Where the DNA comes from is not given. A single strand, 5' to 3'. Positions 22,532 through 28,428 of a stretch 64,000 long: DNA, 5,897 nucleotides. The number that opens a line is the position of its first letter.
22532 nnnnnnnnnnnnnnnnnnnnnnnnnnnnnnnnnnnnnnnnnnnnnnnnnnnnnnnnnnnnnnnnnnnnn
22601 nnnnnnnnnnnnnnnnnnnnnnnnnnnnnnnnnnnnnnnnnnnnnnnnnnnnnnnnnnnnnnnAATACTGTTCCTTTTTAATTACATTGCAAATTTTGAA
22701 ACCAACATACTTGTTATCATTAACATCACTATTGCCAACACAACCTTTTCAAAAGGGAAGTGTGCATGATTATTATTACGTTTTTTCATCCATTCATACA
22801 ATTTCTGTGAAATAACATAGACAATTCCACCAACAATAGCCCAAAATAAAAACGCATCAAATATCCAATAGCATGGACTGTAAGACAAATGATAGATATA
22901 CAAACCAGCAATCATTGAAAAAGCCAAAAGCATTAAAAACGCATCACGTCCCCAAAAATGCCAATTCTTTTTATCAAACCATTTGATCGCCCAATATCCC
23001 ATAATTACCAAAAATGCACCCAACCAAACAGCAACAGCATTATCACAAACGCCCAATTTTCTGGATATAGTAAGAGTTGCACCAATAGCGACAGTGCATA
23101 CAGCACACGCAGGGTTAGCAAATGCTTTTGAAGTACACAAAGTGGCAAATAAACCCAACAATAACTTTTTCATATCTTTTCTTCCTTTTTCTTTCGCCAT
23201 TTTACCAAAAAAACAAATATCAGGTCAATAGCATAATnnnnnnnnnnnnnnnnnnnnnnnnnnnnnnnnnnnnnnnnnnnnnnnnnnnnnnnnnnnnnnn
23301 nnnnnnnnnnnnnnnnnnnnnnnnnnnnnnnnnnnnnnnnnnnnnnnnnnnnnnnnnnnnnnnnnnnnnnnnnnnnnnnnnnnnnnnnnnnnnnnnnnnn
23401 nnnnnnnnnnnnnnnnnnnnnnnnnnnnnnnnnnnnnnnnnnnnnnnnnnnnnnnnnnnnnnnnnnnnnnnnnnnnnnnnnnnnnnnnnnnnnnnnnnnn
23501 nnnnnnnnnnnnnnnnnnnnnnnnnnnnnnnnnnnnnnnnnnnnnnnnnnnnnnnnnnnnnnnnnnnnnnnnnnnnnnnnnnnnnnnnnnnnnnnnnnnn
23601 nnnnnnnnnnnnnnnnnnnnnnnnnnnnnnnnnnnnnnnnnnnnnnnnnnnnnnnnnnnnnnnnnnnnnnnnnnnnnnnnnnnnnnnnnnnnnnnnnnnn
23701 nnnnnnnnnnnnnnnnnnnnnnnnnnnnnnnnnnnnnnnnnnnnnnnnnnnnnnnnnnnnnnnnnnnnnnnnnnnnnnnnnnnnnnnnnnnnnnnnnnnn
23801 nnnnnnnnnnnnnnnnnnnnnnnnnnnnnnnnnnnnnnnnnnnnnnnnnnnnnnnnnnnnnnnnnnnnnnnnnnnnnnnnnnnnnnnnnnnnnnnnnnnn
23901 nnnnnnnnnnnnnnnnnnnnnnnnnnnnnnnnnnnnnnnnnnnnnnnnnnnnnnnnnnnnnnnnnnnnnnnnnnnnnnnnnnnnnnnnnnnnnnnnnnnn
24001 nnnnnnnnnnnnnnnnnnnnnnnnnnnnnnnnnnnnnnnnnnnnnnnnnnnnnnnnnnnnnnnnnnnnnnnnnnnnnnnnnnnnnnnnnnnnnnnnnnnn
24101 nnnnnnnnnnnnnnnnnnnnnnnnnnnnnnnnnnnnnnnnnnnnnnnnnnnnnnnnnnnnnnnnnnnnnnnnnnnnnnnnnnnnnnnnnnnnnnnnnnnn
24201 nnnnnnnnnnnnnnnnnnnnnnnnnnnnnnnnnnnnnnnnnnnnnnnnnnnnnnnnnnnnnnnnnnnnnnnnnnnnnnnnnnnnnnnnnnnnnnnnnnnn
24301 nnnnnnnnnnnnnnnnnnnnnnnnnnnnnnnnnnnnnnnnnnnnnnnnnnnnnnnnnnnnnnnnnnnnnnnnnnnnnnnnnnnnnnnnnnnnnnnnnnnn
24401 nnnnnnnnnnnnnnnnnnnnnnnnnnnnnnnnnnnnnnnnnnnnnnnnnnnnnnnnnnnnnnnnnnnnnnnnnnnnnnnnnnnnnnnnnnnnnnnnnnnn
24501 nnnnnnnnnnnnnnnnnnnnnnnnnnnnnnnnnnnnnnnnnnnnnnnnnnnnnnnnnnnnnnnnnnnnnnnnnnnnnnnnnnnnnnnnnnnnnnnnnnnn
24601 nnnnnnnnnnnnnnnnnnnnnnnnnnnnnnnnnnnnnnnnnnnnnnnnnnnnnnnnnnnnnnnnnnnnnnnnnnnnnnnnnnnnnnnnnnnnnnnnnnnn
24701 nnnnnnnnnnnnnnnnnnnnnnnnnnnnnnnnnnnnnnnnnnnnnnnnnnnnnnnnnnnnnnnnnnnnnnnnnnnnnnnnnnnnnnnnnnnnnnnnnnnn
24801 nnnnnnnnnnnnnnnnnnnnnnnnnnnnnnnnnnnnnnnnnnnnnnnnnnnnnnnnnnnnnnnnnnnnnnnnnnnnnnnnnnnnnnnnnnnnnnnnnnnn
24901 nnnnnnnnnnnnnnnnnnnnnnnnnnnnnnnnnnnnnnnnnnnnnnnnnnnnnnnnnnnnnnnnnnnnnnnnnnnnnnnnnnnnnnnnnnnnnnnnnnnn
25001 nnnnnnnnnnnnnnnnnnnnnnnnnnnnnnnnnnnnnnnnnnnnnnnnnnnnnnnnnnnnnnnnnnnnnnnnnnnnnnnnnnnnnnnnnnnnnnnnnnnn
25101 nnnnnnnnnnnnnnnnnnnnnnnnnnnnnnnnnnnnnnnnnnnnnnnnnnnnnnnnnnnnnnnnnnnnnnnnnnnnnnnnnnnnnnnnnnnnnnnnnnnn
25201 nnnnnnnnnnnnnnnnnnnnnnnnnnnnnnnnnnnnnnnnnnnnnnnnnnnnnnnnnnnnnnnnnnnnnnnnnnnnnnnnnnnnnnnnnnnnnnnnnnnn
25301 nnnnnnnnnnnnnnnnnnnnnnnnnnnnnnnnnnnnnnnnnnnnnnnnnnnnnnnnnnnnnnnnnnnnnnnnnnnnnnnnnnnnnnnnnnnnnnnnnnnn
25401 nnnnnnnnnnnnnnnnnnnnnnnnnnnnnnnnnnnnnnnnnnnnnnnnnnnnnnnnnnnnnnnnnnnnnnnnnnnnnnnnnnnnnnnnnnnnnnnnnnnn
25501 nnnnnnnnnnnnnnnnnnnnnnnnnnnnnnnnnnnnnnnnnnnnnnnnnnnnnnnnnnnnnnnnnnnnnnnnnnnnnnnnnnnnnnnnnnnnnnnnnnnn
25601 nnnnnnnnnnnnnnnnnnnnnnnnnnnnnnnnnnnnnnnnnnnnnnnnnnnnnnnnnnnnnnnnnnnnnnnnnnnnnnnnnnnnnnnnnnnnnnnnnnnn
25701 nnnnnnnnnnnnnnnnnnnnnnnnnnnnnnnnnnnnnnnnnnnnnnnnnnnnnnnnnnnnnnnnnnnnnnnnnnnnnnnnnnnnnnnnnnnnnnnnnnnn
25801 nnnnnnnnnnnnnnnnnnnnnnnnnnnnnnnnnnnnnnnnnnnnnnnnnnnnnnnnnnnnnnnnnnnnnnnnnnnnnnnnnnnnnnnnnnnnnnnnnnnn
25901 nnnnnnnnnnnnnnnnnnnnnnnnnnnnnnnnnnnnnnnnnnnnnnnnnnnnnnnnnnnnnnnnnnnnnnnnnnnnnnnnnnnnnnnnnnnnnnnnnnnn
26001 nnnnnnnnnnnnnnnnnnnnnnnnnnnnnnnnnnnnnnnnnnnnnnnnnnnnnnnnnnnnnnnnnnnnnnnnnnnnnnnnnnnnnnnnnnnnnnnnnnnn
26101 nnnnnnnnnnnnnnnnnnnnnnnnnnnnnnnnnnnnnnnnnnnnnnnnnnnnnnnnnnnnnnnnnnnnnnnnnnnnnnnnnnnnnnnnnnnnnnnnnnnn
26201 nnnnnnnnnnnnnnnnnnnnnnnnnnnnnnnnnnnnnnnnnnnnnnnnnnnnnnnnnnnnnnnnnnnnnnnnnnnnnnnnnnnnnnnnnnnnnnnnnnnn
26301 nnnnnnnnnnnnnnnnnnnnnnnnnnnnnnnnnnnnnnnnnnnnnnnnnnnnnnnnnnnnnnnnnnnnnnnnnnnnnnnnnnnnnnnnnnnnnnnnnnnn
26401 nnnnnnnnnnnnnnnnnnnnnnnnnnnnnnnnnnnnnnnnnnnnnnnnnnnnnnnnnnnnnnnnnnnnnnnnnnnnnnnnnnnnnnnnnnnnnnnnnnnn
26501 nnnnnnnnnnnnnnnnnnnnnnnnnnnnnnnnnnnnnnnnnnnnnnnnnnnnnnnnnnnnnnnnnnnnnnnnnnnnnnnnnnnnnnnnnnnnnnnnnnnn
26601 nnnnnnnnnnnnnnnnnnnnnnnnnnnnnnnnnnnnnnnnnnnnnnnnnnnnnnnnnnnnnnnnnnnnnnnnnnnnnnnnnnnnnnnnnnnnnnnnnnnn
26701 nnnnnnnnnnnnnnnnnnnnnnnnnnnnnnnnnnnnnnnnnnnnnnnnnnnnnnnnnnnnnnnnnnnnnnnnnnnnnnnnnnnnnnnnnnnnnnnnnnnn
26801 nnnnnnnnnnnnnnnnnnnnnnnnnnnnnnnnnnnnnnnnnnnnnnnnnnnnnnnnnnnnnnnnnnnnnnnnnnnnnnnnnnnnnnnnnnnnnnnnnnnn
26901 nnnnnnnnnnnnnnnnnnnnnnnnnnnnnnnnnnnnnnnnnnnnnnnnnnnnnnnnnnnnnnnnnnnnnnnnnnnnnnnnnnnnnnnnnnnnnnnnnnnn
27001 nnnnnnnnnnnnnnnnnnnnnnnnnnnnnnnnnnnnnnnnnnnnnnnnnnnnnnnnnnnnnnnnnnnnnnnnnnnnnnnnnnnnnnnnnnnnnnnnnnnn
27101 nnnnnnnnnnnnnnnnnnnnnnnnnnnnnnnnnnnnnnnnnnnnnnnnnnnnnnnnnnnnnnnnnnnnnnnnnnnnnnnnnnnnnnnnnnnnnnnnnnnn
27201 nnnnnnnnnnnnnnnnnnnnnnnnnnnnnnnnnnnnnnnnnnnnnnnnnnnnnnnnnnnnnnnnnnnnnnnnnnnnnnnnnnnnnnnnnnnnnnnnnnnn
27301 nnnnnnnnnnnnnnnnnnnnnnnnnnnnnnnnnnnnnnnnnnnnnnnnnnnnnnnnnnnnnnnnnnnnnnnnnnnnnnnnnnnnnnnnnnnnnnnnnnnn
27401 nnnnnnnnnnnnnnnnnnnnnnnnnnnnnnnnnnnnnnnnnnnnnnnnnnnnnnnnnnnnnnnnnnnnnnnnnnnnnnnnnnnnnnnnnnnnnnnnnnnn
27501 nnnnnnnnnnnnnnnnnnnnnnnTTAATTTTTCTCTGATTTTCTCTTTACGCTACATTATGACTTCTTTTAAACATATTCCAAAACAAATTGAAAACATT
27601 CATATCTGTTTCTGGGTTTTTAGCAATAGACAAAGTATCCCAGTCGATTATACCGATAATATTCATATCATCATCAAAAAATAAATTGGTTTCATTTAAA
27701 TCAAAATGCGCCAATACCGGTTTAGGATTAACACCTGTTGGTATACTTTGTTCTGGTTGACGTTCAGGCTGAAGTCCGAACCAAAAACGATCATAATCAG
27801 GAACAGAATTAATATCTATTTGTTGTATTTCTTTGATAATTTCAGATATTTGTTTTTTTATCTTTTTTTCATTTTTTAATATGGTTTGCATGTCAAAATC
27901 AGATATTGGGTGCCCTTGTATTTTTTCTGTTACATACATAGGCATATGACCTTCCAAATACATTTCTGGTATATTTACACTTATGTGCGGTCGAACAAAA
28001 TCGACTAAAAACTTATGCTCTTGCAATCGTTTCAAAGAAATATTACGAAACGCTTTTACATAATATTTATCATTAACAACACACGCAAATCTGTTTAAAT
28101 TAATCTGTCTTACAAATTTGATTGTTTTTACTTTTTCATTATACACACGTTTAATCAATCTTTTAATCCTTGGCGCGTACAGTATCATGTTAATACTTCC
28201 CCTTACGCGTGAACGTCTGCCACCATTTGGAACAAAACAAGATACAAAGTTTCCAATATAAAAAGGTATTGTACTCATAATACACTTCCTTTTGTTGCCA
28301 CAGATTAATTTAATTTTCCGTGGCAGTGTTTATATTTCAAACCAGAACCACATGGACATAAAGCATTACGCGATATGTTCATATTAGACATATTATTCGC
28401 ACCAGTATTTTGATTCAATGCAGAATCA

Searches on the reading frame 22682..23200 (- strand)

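Call 39: search_protein_families(library=pfam, proteins=[window:22682-23200:-], max_evalue=0.001)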
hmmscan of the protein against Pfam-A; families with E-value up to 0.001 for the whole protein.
window:22682-23200:- (172 aa): 1 family
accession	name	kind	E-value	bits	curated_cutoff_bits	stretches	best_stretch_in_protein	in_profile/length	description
PF24357.1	TMD0_ABC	-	0.00074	20.1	27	0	53-143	26-123/159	ABC transporter TMD0 domain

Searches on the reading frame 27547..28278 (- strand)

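Call 39: search_protein_families(library=pfam, proteins=[window:27547-28278:-], max_evalue=0.001)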
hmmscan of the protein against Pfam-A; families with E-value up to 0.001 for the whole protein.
window:27547-28278:- (243 aa): 1 family
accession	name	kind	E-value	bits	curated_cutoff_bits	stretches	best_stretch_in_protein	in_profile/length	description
PF01636.29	APH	-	1.4e-08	35.3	23.2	1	176-218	164-199/239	Phosphotransferase enzyme family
